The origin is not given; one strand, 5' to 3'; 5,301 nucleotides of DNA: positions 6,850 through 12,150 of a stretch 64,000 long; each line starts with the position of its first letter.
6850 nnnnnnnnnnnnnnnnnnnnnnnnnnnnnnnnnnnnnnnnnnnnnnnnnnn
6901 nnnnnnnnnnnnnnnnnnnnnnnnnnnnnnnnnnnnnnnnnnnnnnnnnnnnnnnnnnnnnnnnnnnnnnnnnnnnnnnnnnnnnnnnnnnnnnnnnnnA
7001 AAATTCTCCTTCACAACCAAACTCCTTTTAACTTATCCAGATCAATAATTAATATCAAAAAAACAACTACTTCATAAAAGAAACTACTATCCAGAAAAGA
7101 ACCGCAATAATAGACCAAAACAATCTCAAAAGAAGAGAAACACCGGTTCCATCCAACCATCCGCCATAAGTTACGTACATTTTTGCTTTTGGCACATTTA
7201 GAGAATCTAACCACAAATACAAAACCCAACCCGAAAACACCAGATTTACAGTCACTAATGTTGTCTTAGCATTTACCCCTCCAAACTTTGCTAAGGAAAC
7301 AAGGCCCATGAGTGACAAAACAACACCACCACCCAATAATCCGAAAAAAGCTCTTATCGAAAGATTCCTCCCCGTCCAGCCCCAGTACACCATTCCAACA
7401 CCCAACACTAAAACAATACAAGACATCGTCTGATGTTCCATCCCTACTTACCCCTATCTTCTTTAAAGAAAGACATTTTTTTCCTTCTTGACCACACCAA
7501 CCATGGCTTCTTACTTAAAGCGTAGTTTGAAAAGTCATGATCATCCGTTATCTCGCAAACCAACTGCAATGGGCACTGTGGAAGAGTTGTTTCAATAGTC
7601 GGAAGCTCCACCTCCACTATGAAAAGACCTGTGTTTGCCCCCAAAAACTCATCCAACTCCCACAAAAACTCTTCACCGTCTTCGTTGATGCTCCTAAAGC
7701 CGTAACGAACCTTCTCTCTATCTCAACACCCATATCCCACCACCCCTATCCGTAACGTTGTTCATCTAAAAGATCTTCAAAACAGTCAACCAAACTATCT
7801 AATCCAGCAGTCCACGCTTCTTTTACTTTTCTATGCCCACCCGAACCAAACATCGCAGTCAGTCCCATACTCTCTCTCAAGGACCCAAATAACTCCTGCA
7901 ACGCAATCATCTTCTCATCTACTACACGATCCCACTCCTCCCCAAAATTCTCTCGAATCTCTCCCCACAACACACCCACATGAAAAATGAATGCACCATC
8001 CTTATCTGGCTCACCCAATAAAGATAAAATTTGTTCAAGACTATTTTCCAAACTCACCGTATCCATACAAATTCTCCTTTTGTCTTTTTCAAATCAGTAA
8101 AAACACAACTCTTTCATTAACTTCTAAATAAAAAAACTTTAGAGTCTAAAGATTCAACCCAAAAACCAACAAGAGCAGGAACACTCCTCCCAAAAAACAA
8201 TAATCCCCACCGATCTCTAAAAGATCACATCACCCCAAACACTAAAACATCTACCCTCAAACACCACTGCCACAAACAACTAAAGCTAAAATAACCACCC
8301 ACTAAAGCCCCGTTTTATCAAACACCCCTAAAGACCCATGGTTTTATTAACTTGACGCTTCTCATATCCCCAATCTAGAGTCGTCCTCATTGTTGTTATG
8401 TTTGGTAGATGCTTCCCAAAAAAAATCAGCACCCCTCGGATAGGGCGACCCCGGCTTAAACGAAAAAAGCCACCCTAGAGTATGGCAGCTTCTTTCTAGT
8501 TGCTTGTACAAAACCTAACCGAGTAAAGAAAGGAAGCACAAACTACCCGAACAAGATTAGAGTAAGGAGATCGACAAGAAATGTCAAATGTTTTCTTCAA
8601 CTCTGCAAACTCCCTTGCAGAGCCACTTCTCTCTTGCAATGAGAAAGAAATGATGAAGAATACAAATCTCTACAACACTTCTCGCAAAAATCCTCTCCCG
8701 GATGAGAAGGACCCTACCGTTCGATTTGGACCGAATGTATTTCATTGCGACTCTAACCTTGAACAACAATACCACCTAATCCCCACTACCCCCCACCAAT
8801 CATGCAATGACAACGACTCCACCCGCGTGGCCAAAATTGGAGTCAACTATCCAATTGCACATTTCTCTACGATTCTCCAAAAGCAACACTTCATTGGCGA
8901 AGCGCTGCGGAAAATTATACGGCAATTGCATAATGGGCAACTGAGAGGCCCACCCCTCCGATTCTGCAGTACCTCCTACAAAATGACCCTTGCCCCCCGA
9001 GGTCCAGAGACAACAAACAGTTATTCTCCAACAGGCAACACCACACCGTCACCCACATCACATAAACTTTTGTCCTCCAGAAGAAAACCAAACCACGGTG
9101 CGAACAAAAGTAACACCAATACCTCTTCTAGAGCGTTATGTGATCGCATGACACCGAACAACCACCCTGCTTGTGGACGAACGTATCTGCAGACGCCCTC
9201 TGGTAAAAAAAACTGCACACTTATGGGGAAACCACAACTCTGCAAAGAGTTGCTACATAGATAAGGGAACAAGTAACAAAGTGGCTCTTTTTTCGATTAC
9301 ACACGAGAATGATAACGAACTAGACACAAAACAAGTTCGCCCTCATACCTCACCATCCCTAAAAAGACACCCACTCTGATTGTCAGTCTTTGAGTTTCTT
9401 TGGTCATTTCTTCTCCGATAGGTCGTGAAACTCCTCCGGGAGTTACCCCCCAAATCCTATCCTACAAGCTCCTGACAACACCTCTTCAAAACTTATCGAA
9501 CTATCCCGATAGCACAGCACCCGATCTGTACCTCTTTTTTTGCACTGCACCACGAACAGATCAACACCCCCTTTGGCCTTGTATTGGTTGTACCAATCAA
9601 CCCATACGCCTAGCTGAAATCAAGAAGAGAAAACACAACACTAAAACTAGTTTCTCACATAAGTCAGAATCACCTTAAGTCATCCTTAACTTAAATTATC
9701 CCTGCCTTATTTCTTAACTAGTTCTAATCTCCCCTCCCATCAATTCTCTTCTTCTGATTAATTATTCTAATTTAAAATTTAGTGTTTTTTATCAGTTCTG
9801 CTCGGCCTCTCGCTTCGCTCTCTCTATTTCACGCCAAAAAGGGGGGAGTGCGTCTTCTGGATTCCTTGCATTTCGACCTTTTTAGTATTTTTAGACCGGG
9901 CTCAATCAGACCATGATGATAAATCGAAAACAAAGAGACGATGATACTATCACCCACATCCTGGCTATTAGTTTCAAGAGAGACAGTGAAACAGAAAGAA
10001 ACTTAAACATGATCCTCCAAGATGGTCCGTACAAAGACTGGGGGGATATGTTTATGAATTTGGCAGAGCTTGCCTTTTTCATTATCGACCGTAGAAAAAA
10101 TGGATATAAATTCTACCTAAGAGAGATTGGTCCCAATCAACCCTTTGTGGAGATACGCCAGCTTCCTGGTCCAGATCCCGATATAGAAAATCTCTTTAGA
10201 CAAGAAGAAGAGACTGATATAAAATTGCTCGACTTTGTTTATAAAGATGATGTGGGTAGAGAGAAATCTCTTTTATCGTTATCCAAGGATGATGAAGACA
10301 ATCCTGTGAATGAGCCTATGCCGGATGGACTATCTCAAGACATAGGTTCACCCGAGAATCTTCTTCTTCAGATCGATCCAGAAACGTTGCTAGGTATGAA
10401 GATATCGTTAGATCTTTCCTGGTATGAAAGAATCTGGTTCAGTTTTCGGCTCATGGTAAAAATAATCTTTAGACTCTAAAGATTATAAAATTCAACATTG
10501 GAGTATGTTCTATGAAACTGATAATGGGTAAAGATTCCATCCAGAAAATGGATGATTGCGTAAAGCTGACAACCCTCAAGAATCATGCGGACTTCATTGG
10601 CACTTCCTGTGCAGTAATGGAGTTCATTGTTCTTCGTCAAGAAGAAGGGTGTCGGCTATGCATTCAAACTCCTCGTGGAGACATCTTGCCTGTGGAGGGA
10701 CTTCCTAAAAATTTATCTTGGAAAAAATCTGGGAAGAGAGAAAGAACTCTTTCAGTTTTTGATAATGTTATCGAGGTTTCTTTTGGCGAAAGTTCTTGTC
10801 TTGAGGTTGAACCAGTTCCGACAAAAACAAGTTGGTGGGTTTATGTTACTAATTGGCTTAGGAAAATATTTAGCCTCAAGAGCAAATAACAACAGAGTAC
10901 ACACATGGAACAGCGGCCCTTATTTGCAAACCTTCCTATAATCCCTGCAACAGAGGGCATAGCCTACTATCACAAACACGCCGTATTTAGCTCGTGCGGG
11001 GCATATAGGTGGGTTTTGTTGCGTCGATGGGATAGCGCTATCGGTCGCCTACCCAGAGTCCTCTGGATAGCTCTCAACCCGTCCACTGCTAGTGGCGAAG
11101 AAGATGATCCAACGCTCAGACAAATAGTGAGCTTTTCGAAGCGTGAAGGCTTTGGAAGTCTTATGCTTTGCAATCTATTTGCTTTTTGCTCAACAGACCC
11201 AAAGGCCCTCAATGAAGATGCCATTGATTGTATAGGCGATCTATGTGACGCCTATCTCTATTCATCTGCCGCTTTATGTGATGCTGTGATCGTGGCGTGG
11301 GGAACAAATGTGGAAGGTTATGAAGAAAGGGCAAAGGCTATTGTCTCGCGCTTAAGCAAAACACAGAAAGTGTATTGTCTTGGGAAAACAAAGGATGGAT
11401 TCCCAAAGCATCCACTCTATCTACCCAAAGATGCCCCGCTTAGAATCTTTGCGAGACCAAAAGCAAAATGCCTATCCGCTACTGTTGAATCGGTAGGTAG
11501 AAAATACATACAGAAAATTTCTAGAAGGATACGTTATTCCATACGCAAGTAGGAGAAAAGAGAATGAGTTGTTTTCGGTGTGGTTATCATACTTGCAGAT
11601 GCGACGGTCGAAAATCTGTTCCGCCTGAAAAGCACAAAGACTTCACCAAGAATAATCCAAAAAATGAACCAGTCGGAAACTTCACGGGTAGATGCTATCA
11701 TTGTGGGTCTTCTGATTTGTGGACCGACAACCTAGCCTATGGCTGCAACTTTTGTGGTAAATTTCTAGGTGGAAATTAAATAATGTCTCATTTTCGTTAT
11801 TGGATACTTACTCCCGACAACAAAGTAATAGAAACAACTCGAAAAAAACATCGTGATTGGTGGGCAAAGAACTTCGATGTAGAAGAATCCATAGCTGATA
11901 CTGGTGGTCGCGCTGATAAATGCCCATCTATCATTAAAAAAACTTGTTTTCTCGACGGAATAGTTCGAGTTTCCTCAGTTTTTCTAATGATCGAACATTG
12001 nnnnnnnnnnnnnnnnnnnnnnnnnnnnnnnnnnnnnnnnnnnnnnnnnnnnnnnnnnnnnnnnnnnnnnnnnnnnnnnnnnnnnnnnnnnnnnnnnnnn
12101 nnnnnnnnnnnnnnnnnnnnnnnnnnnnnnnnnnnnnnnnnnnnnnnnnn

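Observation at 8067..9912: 1.8-kb G-depleted non-coding tract at the divergence point of the two accessory gene blocks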

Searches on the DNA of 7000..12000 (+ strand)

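Call 5: search_dna_similar(query=window:7000-12000:+, collection=phages, mode=near)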
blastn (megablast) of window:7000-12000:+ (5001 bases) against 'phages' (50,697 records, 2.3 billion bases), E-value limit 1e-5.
No match.

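Call 9: search_rna_families(source=window, start=7000, end=11000, threshold=evalue, max_evalue=1, show_alignments=3)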
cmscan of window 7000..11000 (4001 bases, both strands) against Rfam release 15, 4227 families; matches with E-value up to 1: 1.
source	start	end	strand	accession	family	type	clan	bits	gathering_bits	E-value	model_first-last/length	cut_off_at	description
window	9650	9690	-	RF00282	SNORD48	Gene; snRNA; snoRNA; CD-box;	-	22.2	36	0.046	1-63/63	no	Small nucleolar RNA SNORD48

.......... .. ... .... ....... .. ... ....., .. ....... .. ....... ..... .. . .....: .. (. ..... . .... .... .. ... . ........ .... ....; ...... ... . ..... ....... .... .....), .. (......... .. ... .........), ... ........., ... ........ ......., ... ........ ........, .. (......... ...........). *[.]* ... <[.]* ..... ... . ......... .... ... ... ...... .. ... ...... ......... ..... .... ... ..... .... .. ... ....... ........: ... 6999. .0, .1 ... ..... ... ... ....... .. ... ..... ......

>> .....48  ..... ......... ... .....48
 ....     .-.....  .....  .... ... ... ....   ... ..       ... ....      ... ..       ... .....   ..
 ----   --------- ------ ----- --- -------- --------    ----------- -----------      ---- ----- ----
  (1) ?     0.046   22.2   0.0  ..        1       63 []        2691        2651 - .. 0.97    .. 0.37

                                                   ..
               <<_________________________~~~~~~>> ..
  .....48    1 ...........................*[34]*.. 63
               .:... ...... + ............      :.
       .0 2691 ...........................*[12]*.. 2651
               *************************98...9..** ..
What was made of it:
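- On Known structured RNA families (Rfam 15): At E <= 1 over 7-11 kb, the only match was a spurious snoRNA hit (call 9).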

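Call 41: search_dna_similar(query=window:8067-9912:+, collection=phages, mode=distant, max_evalue=0.01)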
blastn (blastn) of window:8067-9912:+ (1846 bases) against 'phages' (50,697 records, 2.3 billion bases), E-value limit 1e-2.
No match.

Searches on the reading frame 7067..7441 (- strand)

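Call 8: search_protein_families(library=pfam, proteins=[window:7067-7441:-], max_evalue=0.1)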
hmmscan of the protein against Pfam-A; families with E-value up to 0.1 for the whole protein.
window:7067-7441:- (124 aa): 1 family
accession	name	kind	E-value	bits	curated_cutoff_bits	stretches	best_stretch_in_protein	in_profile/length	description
PF23510.1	Microp_apicomplexa_6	-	0.053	14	27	0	50-90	29-68/71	Apicomplexa microprotein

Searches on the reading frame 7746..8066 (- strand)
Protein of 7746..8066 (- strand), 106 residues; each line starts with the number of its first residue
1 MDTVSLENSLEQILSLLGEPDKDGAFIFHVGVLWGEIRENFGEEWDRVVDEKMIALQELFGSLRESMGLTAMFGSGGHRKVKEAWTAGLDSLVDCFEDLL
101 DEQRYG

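Call 8: search_protein_families(library=pfam, proteins=[window:7746-8066:-], max_evalue=0.1)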
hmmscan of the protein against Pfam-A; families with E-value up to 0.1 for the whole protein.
window:7746-8066:- (106 aa): 0 families

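Call 46: find_encoding_contigs(protein=window:7746-8066:-, flank=6000, max_places=10)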
Protein window:7746-8066:- (106 aa): 7 contigs read that carry it; 2 places shown.
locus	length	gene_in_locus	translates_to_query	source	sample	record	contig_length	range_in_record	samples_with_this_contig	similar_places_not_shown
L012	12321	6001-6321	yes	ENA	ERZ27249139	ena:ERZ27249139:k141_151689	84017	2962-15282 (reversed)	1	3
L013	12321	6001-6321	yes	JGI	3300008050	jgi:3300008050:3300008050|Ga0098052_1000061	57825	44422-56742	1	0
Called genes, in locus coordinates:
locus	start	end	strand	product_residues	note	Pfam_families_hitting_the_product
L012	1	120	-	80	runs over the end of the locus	-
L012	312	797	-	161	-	PF12728:HTH_17 (weak)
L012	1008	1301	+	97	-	-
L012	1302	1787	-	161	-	-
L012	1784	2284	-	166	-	-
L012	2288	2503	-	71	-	-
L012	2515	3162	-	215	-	PF07799:DUF1643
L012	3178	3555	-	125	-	-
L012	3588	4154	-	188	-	-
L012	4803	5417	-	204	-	-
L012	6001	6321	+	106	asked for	-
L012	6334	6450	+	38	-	-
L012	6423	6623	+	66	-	-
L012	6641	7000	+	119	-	-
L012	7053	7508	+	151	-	-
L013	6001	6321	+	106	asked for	-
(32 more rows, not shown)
